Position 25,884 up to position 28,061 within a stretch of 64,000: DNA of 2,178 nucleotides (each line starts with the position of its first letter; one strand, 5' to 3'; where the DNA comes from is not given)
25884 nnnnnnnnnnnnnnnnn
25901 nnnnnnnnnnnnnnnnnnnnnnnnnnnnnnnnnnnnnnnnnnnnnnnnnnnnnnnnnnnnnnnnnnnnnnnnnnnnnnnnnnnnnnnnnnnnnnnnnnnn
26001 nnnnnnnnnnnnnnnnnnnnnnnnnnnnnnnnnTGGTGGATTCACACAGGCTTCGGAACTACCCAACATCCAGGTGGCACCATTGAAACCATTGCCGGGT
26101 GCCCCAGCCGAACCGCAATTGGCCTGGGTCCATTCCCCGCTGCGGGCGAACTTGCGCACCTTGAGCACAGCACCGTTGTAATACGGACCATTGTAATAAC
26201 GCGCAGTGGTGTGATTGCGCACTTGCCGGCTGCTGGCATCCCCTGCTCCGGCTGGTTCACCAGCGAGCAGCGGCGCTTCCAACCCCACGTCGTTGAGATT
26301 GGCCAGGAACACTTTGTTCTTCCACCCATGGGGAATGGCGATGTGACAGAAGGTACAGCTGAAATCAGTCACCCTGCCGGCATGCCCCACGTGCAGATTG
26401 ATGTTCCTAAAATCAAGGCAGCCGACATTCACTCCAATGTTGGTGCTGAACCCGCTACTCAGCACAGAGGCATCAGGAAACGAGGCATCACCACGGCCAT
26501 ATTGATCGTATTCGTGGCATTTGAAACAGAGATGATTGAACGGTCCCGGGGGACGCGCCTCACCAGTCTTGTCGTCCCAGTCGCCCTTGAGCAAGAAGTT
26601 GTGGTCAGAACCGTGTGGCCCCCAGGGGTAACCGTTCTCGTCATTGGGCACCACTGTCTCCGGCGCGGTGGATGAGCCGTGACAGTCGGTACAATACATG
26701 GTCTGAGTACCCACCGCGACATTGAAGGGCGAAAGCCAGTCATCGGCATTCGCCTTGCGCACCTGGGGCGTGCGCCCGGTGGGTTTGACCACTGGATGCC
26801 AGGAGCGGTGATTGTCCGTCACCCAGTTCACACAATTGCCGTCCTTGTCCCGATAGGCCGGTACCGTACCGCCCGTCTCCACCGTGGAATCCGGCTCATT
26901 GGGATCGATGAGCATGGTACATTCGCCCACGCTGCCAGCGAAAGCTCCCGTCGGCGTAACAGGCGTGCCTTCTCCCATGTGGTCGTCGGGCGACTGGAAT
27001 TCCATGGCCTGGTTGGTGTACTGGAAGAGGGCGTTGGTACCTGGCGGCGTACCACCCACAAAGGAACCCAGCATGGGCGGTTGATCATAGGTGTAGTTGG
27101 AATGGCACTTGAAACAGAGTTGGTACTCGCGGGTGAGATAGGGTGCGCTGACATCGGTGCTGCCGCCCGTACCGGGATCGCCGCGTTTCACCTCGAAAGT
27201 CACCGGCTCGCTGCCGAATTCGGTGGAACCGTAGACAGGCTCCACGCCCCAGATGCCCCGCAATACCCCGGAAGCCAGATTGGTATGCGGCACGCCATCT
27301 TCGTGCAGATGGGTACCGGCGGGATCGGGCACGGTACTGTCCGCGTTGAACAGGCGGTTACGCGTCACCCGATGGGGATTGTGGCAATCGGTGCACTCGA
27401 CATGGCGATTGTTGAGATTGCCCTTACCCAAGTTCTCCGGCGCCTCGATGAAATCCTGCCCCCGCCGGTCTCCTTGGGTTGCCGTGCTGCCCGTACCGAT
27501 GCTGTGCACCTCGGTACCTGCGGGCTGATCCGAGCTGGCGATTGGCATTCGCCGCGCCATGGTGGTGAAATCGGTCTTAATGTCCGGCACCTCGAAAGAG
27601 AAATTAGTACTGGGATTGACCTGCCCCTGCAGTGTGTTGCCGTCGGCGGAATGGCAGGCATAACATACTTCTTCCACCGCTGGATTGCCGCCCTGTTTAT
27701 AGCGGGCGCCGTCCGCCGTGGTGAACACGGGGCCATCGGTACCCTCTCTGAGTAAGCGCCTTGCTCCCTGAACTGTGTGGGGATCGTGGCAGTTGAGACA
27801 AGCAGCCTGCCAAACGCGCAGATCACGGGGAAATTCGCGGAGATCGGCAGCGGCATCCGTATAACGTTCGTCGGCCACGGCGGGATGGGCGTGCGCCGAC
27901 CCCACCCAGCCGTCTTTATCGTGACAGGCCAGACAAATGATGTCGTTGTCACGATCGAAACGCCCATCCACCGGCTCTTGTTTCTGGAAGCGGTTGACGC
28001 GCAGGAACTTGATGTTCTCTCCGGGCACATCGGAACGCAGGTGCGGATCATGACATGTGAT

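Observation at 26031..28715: Undecahaem cytochrome (about 895 aa) sharing a doubled-CXXCH N-terminal module with the nearby tetrahaem cytochrome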

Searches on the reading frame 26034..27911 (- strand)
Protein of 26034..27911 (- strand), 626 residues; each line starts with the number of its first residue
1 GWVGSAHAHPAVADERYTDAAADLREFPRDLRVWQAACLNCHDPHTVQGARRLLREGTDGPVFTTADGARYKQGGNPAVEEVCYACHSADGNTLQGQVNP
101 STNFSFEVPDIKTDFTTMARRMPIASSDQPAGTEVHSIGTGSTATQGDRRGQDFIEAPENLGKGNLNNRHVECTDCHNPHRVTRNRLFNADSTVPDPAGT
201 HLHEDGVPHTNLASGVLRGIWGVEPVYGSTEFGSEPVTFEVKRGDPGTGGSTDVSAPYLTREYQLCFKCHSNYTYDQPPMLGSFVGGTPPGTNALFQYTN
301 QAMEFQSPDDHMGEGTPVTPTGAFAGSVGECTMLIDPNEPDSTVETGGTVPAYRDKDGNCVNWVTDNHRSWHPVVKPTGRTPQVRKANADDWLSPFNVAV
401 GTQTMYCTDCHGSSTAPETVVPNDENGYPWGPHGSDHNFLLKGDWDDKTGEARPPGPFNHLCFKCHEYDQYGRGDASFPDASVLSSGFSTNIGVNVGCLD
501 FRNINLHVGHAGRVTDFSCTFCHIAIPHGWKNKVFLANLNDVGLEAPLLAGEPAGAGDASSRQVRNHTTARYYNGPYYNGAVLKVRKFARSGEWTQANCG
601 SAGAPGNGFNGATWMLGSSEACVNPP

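Call 48: search_solved_structures(query=window:26034-27911:-, max_evalue=10, show_alignments=2)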
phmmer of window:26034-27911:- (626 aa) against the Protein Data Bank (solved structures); distinct sequences matched with E-value up to 10: 3.
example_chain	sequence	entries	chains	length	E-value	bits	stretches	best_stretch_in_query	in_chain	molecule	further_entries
9fzl_4M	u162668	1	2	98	0.02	16.8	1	273-341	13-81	Cytochrome c oxidase subunit 35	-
9fq7_4M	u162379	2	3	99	0.02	16.7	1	272-341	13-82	Cytochrome c oxidase subunit 35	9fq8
28pb_A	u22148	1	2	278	5.9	8.6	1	24-49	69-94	Cytochrome c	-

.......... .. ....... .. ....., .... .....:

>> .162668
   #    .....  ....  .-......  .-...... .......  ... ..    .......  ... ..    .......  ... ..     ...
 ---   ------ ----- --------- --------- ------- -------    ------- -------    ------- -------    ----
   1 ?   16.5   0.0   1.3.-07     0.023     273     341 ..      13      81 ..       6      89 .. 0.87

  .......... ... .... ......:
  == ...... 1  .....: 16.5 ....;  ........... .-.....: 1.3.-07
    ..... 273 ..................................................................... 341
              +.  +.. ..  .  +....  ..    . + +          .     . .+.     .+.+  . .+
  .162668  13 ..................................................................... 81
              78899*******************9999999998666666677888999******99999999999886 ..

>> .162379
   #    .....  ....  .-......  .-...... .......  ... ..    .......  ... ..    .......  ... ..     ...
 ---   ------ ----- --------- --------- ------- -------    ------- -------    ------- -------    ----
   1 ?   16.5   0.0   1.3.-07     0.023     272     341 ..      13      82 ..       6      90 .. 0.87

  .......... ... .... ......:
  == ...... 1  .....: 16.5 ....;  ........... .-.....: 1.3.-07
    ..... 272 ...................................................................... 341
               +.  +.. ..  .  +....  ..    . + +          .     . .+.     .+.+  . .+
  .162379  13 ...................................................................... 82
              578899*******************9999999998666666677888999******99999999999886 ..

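Call 53: search_protein_representatives(protein=window:26034-27911:-)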
Query: 626 residues. Proteins with E-value up to 0.001 (for the whole library): 527; up to 1e-10: 267; up to 1e-30: 131. The best 150 are listed.
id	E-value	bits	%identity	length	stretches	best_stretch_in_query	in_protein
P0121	4.6e-167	574.1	50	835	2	2-626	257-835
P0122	1.1e-159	549.7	54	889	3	1-321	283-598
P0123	9.6e-148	510.2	54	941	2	1-324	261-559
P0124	7.5e-145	500.7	56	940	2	2-325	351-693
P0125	7.4e-140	484.2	51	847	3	1-326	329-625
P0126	3.5e-135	468.7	54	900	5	2-314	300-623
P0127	8.3e-134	464.2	51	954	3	2-451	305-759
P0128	5.9e-132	458.1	54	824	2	2-323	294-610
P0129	9.6e-131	454.1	47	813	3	2-324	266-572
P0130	2.2e-124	433.1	51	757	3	2-325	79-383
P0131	1.5e-121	423.7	46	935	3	2-620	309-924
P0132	3.4e-121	422.5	50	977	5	2-277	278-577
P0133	8.1e-121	421.2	50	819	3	1-317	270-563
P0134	1.3e-118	413.9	51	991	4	2-323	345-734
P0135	5.7e-117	408.5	51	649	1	2-610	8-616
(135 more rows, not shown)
